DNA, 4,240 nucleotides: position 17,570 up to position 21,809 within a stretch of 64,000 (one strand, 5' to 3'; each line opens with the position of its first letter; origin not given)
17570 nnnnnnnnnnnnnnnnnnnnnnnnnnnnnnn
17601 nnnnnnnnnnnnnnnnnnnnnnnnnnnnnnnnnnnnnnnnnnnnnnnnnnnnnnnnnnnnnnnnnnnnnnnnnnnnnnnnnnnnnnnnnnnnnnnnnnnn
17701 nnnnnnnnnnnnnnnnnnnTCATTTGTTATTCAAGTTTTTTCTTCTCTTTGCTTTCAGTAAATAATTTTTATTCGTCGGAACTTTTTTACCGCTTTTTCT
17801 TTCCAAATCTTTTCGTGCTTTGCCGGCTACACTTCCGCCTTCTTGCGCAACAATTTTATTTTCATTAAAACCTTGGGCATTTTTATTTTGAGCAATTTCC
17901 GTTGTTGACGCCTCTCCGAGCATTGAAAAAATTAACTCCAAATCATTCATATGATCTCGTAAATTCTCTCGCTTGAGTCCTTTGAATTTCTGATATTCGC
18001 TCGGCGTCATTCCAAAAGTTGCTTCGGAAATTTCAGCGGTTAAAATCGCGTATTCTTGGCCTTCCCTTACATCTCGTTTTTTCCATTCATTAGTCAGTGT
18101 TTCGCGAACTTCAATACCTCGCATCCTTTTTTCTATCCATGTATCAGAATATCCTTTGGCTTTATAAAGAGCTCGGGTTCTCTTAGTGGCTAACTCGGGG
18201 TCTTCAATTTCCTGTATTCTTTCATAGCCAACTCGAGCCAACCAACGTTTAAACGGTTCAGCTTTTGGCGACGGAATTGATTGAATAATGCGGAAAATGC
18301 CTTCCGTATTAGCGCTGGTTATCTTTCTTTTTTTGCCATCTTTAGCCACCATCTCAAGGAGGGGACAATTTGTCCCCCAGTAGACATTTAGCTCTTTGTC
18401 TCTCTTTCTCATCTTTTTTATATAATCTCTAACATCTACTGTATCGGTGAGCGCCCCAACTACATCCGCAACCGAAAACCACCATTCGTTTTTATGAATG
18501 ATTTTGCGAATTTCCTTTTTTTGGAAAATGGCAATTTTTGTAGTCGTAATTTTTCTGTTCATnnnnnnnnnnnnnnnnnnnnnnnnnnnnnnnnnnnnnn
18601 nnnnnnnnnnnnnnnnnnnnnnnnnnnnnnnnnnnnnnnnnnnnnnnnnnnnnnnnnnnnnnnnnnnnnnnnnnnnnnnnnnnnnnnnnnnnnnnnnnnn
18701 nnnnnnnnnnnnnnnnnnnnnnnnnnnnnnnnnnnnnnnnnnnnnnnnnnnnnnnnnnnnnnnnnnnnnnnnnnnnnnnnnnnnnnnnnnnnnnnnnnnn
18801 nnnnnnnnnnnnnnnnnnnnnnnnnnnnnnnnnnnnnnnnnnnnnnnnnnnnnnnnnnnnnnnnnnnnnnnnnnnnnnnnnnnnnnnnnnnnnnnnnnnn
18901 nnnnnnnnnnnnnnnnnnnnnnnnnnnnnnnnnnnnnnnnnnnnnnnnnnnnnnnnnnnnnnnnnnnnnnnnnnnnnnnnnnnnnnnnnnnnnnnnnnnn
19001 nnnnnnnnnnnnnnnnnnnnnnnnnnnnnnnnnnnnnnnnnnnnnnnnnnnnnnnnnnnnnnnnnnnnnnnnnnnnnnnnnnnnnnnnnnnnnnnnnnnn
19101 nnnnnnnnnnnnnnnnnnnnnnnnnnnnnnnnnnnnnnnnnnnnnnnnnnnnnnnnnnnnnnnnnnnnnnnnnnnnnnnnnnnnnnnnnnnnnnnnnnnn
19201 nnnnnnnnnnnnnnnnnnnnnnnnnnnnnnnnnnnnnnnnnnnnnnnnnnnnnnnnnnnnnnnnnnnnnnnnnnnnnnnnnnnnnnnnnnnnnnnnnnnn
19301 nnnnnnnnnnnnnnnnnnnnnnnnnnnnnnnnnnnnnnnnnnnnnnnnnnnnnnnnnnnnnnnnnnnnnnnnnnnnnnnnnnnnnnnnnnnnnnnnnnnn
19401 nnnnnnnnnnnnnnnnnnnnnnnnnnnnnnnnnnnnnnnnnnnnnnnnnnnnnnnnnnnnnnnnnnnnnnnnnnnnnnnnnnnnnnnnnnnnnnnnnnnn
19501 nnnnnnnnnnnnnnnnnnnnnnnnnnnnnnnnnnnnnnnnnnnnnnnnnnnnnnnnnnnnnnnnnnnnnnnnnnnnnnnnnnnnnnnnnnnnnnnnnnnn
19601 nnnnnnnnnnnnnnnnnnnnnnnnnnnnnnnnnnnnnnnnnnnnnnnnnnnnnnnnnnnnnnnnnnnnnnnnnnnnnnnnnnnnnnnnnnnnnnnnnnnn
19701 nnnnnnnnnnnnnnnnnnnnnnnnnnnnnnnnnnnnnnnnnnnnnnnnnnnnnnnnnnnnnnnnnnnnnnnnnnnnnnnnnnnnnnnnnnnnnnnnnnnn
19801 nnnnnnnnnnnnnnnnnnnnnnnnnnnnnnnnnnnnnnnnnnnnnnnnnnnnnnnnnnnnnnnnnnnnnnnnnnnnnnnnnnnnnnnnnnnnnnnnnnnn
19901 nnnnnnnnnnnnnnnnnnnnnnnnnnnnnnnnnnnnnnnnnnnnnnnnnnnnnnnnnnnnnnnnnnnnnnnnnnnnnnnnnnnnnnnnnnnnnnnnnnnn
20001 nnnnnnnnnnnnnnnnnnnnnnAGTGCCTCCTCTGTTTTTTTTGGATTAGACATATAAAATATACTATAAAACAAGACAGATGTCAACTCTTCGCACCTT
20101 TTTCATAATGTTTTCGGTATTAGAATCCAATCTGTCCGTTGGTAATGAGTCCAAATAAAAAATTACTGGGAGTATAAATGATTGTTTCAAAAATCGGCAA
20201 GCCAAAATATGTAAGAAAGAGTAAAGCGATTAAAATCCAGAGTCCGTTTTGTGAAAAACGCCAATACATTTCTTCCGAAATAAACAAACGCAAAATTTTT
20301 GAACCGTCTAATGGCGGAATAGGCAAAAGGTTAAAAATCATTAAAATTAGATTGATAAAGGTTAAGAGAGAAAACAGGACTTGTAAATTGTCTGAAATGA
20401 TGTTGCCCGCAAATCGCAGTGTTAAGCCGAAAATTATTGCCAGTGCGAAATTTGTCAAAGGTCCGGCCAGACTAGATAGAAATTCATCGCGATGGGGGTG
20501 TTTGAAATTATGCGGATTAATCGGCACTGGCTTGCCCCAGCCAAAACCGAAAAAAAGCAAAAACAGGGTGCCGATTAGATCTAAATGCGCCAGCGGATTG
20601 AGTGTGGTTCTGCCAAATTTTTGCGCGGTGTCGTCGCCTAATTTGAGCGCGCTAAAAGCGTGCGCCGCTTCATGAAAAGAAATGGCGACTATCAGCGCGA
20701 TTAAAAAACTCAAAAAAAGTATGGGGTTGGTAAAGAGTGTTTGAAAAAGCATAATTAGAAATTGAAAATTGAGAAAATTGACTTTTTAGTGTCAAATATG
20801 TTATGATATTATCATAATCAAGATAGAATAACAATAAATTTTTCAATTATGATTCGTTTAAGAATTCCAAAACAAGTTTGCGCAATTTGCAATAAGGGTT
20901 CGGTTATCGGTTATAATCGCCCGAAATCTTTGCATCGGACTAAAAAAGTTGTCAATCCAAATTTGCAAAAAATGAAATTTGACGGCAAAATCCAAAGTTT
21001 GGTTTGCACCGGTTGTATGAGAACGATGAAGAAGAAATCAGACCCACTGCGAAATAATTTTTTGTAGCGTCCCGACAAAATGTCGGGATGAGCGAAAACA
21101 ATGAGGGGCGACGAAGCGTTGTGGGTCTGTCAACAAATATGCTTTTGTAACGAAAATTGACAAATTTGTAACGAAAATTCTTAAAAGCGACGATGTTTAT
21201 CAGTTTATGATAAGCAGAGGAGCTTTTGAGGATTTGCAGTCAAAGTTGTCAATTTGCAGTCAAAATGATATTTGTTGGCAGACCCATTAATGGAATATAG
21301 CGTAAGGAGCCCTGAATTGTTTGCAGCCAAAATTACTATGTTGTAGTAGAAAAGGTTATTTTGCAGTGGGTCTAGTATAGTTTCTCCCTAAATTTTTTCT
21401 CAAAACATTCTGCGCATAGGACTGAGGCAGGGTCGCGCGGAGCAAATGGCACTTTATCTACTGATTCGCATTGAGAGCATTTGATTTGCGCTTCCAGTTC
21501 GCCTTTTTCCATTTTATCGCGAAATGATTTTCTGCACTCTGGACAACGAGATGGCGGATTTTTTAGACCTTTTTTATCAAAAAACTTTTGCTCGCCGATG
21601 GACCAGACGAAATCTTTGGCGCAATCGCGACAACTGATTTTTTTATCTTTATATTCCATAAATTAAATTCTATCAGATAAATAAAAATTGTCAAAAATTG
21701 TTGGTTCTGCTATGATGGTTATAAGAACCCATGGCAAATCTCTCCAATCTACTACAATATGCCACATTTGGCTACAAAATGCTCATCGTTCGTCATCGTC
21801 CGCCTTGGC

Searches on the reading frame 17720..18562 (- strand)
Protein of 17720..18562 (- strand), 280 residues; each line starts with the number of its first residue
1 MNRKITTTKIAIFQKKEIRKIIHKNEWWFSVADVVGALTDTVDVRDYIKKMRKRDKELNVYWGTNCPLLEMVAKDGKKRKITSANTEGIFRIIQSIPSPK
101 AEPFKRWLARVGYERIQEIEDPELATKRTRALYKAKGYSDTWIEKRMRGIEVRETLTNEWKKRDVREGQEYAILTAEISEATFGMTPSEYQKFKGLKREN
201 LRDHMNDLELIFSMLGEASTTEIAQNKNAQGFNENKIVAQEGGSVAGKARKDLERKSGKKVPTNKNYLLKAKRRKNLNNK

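Call 50: search_protein_families(library=pfam, proteins=[window:17720-18562:-], max_evalue=0.00001)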
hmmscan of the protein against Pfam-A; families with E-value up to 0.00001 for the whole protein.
window:17720-18562:- (280 aa): 1 family
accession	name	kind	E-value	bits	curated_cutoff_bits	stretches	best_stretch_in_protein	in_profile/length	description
PF02498.22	Bro-N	-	2.7e-13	50.8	25.6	1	17-109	1-91/96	BRO family, N-terminal domain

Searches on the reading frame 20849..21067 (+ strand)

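Call 12: search_protein_families(library=pfam, proteins=[window:20849-21067:+])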
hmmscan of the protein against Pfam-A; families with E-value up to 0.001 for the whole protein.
window:20849-21067:+ (72 aa): 1 family
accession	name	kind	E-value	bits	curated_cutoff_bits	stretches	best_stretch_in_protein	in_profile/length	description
PF00830.24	Ribosomal_L28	-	7.3e-11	42.3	27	1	10-63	2-60/60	Ribosomal L28 family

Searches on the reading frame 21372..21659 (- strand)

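Call 12: search_protein_families(library=pfam, proteins=[window:21372-21659:-])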
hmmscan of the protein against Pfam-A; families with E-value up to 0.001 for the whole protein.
window:21372-21659:- (95 aa): 2 families
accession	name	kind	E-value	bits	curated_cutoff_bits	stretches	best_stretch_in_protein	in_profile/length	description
PF13451.12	zf_Tbcl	-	6.1e-17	61.7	24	1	4-48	1-45/48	Probable treble clef domain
PF23477.1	zf_Tbcl_2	-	2.5e-08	33.9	27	1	58-89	5-36/37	Probable treble clef zinc finger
